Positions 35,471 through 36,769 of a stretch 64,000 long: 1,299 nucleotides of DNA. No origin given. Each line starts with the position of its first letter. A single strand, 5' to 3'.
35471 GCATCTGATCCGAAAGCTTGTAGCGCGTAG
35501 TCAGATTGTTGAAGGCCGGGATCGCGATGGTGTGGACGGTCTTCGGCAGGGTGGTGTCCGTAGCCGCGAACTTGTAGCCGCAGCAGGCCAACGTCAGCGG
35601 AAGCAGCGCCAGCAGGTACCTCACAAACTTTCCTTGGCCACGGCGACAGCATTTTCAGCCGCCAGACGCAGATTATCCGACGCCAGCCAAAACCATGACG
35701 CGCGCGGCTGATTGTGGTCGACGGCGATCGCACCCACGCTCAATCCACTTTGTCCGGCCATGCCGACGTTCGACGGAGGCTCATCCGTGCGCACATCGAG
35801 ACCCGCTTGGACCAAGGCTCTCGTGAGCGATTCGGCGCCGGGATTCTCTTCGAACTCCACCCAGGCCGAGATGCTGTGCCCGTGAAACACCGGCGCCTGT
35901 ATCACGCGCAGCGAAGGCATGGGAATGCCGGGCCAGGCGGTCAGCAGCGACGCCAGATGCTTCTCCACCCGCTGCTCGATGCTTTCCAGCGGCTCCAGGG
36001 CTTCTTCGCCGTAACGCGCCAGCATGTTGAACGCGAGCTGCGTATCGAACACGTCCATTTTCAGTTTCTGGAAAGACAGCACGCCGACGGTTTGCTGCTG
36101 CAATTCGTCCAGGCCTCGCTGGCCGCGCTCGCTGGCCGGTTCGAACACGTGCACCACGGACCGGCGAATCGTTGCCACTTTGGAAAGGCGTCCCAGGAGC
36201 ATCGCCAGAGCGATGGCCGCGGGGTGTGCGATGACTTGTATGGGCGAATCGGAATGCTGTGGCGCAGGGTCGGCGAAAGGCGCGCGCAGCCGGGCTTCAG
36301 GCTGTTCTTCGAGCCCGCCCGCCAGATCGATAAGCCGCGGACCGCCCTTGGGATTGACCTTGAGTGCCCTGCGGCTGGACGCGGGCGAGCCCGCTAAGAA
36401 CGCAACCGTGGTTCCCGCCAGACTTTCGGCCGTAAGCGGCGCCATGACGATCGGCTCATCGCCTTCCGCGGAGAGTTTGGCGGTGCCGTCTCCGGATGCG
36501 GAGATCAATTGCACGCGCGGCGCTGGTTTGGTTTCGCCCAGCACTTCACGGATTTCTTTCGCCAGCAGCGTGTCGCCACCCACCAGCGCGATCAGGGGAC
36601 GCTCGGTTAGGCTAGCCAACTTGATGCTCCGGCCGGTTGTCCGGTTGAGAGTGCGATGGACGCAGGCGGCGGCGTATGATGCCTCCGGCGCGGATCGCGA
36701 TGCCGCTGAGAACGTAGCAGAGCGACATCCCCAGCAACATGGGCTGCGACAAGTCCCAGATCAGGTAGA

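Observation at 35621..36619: Asd-fold protein missing catalytic Cys and NAD(P) loop, co-oriented with pssA-psd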

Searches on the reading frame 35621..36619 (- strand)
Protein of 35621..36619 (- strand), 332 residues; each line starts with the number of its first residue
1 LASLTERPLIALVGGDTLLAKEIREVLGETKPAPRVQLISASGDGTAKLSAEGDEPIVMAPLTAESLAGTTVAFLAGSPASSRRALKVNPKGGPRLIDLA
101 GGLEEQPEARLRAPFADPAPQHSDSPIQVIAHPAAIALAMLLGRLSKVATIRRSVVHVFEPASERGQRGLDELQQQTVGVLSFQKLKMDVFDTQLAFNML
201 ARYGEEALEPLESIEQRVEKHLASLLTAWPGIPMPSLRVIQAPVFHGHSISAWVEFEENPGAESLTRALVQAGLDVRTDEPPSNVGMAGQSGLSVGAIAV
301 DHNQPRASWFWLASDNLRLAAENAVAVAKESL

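Call 3: search_protein_families(library=pfam, proteins=[window:35621-36619:-], max_evalue=0.01)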
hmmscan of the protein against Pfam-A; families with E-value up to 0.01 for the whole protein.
window:35621-36619:- (332 aa): 1 family
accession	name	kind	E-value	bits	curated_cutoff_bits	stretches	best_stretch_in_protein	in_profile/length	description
PF02774.23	Semialdhyde_dhC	-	8.7e-14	52.5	26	1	147-318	6-183/184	Semialdehyde dehydrogenase, dimerisation domain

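Call 4: search_protein_families(library=ncbifam, proteins=[window:35621-36619:-], max_evalue=0.01)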
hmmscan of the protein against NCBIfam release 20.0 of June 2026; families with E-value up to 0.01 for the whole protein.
window:35621-36619:- (332 aa): 5 families
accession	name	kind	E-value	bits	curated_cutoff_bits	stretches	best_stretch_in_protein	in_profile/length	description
NF004224.0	PRK05671.1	equivalog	1.1e-31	110.5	284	1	10-329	7-329/336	aspartate-semialdehyde dehydrogenase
NF011456.0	PRK14874.1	equivalog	4.2e-22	78.6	223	1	10-329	7-338/346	aspartate-semialdehyde dehydrogenase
TIGR01296.1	asd_B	equivalog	1.6e-18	66.9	324.2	1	10-329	2-334/339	aspartate-semialdehyde dehydrogenase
NF005957.0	PRK08040.1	equivalog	9e-16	58.2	273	1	68-328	65-327/336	aspartate-semialdehyde dehydrogenase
NF005229.0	PRK06728.1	equivalog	4.4e-10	38.9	628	1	10-329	8-339/347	aspartate-semialdehyde dehydrogenase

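Call 5: search_solved_structures(query=window:35621-36619:-, max_evalue=0.001, show_alignments=3)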
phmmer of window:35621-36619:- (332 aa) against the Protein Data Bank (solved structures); distinct sequences matched with E-value up to 0.001: 7.
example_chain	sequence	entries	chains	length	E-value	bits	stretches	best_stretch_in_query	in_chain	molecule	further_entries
2hjs_A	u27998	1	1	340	2.5e-19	72.9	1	10-327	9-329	USG-1 protein homolog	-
8juo_A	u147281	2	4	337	7e-15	58.3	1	10-329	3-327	Aspartate-semialdehyde dehydrogenase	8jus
2qz9_A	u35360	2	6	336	1.2e-10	44.4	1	74-329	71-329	Aspartate-semialdehyde dehydrogenase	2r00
3vos_A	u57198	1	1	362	7.7e-09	38.5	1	10-328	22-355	Aspartate-semialdehyde dehydrogenase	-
3tz6_A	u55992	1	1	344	9.1e-09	38.2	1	10-328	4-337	Aspartate-semialdehyde dehydrogenase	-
2yv3_A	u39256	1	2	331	5e-08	35.8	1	10-330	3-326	Aspartate-semialdehyde dehydrogenase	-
2gyy_A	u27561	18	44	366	1.7e-06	30.7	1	10-329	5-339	Aspartate beta-semialdehyde dehydrogenase | Aspartate-semialdehyde dehydrogenase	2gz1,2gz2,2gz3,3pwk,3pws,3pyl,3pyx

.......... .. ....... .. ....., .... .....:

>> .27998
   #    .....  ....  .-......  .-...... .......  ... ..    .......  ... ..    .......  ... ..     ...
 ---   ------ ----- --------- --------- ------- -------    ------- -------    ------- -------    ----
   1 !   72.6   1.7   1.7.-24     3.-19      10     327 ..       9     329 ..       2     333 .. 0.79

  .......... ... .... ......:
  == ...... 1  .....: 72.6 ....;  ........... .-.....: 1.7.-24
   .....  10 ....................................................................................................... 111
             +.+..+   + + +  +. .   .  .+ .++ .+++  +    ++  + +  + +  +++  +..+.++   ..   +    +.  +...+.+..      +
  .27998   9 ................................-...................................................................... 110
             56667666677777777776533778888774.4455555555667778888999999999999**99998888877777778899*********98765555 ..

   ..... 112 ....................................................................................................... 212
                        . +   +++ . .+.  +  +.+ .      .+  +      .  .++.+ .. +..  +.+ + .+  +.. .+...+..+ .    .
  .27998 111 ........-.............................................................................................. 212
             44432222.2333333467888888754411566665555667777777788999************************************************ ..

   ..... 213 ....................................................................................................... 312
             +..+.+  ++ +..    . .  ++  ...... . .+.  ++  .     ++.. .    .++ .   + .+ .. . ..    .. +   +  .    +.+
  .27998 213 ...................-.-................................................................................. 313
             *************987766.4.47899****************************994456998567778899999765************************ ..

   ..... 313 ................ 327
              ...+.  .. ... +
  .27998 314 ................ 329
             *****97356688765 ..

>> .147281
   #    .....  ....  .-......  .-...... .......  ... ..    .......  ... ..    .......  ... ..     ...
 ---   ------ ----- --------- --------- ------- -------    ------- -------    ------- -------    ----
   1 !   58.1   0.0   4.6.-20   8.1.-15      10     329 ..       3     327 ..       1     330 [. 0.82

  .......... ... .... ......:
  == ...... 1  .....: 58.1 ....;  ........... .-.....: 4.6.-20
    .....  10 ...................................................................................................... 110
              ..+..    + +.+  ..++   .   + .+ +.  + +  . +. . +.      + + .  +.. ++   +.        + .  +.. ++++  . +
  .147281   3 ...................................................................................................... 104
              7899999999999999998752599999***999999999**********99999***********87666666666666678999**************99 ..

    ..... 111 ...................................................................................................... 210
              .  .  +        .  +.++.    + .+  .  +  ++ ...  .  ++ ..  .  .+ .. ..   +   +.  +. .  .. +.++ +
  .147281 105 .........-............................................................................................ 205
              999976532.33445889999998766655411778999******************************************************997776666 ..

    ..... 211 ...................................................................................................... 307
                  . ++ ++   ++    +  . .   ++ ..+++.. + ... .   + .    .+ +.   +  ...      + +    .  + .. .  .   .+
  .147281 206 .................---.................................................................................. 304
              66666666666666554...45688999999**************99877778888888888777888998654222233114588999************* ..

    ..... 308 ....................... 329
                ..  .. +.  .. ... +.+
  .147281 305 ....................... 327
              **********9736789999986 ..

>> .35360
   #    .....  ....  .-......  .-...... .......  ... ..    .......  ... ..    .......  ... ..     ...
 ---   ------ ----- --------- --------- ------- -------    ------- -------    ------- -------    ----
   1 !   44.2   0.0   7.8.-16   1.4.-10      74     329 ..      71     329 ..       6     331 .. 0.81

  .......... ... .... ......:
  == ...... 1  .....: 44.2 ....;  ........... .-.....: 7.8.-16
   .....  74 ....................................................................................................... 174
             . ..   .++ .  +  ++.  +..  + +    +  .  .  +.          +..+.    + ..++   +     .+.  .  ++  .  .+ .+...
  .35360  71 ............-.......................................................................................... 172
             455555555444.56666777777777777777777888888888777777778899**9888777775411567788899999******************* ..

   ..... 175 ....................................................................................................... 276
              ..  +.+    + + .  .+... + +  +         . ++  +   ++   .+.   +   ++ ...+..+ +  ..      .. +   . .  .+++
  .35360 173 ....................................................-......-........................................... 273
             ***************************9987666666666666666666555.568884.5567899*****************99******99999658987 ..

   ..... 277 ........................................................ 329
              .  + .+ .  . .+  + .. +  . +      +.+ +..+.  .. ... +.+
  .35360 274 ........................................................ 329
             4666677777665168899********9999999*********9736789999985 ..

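Call 6: find_homologous_proteins(query=window:35621-36619:-, max_evalue=0.001)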
Query window:35621-36619:- (332 aa): 4359 proteins with E <= 0.001 among 8000 candidates; the best 120 are listed.
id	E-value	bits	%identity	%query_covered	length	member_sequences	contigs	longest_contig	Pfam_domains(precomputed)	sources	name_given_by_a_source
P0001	1.0e-195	667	94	100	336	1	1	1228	PF02774.24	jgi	jgi:aspartate-semialdehyde dehydrogenase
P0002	3.5e-193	659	92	100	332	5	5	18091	PF02774.24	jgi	jgi:aspartate-semialdehyde dehydrogenase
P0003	1.3e-192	657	93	99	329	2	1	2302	PF02774.24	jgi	jgi:aspartate-semialdehyde dehydrogenase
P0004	1.7e-192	657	93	100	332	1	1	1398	PF02774.24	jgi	-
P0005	1.8e-192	656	92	100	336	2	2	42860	PF02774.24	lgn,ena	-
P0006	2.6e-192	656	93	100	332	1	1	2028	PF02774.24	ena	-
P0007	5.0e-192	655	93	100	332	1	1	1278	PF02774.24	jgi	-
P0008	9.8e-191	651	91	100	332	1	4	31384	PF02774.24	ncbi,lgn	-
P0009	1.0e-190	651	93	99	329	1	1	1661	PF02774.24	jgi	-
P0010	1.7e-190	650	91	100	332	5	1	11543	PF02774.24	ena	-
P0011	2.3e-190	650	92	100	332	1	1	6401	PF02774.24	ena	-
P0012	6.4e-190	648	91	100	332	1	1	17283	PF02774.24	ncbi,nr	ncbi:MAG: Semialdehyde dehydrogenase, dimerization region [Bryobacterales bacterium]|nr:Semialdehyde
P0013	8.2e-190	648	92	100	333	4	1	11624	PF02774.24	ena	-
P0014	1.1e-189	647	91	100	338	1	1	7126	PF02774.24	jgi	jgi:aspartate-semialdehyde dehydrogenase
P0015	1.4e-189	647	91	100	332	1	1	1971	PF02774.24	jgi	jgi:aspartate-semialdehyde dehydrogenase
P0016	2.9e-189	646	91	100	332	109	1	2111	PF02774.24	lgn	-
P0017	3.9e-189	645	90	100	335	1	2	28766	PF02774.24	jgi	-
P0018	5.9e-189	645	90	100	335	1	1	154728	PF02774.24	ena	-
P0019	1.8e-188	643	91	100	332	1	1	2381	PF02774.24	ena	-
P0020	2.3e-188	643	91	100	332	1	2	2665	PF02774.24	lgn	-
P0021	2.7e-188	643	90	100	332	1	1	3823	PF02774.24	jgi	jgi:aspartate-semialdehyde dehydrogenase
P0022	3.2e-188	642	90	100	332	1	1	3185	PF02774.24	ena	-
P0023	3.2e-188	642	89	100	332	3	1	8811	PF02774.24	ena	-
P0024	3.6e-188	642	90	100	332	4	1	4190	PF02774.24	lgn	-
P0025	1.7e-187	640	90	100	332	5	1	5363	PF02774.24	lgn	-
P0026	1.9e-187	640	90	100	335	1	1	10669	PF02774.24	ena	-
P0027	2.3e-187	640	90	100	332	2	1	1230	PF02774.24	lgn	-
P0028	2.6e-187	639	90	100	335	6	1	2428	PF02774.24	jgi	jgi:aspartate-semialdehyde dehydrogenase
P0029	3.5e-187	639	90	100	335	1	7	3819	PF02774.24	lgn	-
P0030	5.7e-187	638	90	100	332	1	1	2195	PF02774.24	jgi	-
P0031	1.0e-186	638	89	100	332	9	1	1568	PF02774.24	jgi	-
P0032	1.5e-186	637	89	100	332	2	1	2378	PF02774.24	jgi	-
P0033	2.1e-186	636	90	100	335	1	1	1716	PF02774.24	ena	-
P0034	4.4e-186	635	90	100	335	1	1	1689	PF02774.24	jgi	-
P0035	8.8e-185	631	89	100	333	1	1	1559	PF02774.24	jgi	jgi:aspartate-semialdehyde dehydrogenase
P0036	1.2e-184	631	89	100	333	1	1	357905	PF02774.24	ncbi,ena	-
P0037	2.5e-184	630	89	99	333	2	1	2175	PF02774.24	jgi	jgi:aspartate-semialdehyde dehydrogenase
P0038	3.9e-184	629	88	100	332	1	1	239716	PF02774.24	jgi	jgi:aspartate-semialdehyde dehydrogenase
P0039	7.4e-184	628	89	100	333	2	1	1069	PF02774.24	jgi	jgi:aspartate-semialdehyde dehydrogenase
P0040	1.3e-183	627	90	100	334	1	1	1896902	PF02774.24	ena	-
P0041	4.2e-183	626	89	100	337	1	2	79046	PF02774.24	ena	-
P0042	6.7e-183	625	89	100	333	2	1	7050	PF02774.24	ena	-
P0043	2.3e-182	623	87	100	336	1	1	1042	PF02774.24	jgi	-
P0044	2.9e-182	623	88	100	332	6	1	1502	PF02774.24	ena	-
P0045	5.0e-182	622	88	100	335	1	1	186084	PF02774.24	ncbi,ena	-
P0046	5.6e-181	619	86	100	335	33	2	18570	PF02774.24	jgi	jgi:aspartate-semialdehyde dehydrogenase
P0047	3.5e-180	616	87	100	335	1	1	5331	PF02774.24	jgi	jgi:aspartate-semialdehyde dehydrogenase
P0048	1.2e-179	614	85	100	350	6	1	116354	PF02774.24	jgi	-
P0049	2.6e-179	613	88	98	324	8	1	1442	PF02774.24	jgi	jgi:aspartate-semialdehyde dehydrogenase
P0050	3.0e-179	613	85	100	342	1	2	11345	PF02774.24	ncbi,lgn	-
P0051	3.2e-178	610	87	97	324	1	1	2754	PF02774.24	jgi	jgi:aspartate-semialdehyde dehydrogenase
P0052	4.0e-178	609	85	100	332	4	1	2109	PF02774.24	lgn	-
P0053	1.1e-177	608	84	100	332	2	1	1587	PF02774.24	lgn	-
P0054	6.0e-176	602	89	95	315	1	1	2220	PF02774.24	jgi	jgi:aspartate-semialdehyde dehydrogenase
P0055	6.9e-175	599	84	100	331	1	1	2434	PF02774.24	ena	-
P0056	1.2e-174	598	84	100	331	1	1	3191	PF02774.24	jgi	-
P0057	1.3e-174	598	84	100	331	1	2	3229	PF02774.24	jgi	-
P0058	1.8e-174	597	84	100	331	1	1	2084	PF02774.24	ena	-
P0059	2.1e-174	597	84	100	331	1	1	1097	PF02774.24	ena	-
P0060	3.1e-174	597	84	100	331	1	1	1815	PF02774.24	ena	-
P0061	3.2e-174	596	84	100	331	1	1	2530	PF02774.24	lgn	-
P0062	3.2e-174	596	84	100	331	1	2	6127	PF02774.24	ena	-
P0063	4.0e-174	596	84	100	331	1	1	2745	PF02774.24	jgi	-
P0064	4.6e-174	596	84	100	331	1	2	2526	PF02774.24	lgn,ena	-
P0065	5.1e-174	596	84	100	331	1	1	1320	PF02774.24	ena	-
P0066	6.0e-174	596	84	100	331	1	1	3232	PF02774.24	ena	-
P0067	6.3e-174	596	84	100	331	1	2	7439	PF02774.24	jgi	-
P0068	9.0e-174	595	84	100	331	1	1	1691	PF02774.24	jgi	-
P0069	1.1e-173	595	84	100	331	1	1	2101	PF02774.24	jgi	-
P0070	1.2e-173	595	84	100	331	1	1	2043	PF02774.24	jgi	-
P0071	1.2e-173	595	84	100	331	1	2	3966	PF02774.24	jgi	-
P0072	1.4e-173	594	84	100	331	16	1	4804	PF02774.24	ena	-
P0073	1.6e-173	594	84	100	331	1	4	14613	PF02774.24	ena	-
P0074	2.2e-173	594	84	100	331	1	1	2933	PF02774.24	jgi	jgi:aspartate-semialdehyde dehydrogenase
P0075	2.3e-173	594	84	100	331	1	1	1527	PF02774.24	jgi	-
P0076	2.8e-173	593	83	100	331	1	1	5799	PF02774.24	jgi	-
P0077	3.1e-173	593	83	100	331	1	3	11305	PF02774.24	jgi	-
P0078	3.1e-173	593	83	100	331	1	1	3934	PF02774.24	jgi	-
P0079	3.4e-173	593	83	100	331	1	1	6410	PF02774.24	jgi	jgi:aspartate-semialdehyde dehydrogenase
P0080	5.4e-173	592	82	100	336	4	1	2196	PF02774.24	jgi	-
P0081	6.8e-173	592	84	100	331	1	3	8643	PF02774.24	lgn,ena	-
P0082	1.0e-172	592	83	100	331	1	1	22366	PF02774.24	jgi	-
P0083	1.7e-172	591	83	100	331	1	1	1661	PF02774.24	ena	-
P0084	4.5e-172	589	93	89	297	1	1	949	PF02774.24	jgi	jgi:aspartate-semialdehyde dehydrogenase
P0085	1.4e-171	588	83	100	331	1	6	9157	PF02774.24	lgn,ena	-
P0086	1.5e-171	588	83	100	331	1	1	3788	PF02774.24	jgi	-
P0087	2.1e-171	587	82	100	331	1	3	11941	PF02774.24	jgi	-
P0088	4.1e-171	586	83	100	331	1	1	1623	PF02774.24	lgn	-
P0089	6.3e-171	586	84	99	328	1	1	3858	PF02774.24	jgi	jgi:aspartate-semialdehyde dehydrogenase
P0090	6.6e-171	586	83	100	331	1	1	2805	PF02774.24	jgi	jgi:aspartate-semialdehyde dehydrogenase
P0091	3.3e-170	583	91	89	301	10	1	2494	PF02774.24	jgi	jgi:aspartate-semialdehyde dehydrogenase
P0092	3.9e-170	583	83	100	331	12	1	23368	PF02774.24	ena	-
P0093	2.6e-169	580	82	100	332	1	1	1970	PF02774.24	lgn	-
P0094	3.0e-169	580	82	100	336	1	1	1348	PF02774.24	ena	-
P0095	4.8e-169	579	82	100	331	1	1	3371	PF02774.24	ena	-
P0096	3.7e-168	577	80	100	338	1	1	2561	PF02774.24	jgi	jgi:aspartate-semialdehyde dehydrogenase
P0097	2.3e-165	567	80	99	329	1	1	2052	PF02774.24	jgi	jgi:aspartate-semialdehyde dehydrogenase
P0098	2.4e-165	567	84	100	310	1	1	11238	PF02774.24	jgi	jgi:aspartate-semialdehyde dehydrogenase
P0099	2.6e-164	564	81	97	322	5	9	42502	PF02774.24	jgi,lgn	jgi:aspartate-semialdehyde dehydrogenase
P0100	9.2e-163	559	84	96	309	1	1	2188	PF02774.24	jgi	jgi:aspartate-semialdehyde dehydrogenase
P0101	1.0e-161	555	88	89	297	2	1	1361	PF02774.24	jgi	jgi:aspartate-semialdehyde dehydrogenase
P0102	9.2e-161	552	93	83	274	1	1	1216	PF02774.24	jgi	jgi:aspartate-semialdehyde dehydrogenase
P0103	7.5e-158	543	75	99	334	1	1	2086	PF02774.24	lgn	-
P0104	3.4e-157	541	91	83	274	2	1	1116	PF02774.24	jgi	jgi:aspartate-semialdehyde dehydrogenase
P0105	2.4e-155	535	77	97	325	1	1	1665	PF02774.24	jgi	jgi:aspartate-semialdehyde dehydrogenase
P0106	5.9e-155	533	84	89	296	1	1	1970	PF02774.24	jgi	-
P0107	1.7e-154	532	74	100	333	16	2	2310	PF02774.24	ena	-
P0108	4.0e-154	530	74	100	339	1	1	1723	PF02774.24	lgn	-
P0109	4.3e-153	527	74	99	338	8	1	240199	PF02774.24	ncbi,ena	-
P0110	9.1e-153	526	74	100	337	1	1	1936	PF02774.24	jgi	jgi:aspartate-semialdehyde dehydrogenase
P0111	2.2e-152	525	74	99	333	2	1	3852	PF02774.24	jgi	-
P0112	2.7e-151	521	73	99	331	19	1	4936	PF02774.24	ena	-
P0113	2.9e-151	521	73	100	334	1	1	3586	PF02774.24,PF01118.31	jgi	jgi:aspartate-semialdehyde dehydrogenase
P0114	7.1e-151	520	75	97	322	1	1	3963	PF02774.24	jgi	-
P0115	1.3e-150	519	73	100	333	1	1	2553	PF02774.24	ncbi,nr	ncbi:MAG TPA: Asd/ArgC dimerization domain-containing protein [Bryobacteraceae bacterium]|nr:Asd/Arg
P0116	1.8e-150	519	74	98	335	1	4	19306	PF02774.24,PF01118.31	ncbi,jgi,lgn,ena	-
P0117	7.2e-150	517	73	100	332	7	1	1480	PF02774.24,PF01118.31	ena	-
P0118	8.3e-150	516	74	100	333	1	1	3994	PF02774.24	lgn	-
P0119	1.3e-149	516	73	98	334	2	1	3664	PF02774.24,PF01118.31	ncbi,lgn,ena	-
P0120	1.7e-149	515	75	100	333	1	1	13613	PF02774.24,PF01118.31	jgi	jgi:aspartate-semialdehyde dehydrogenase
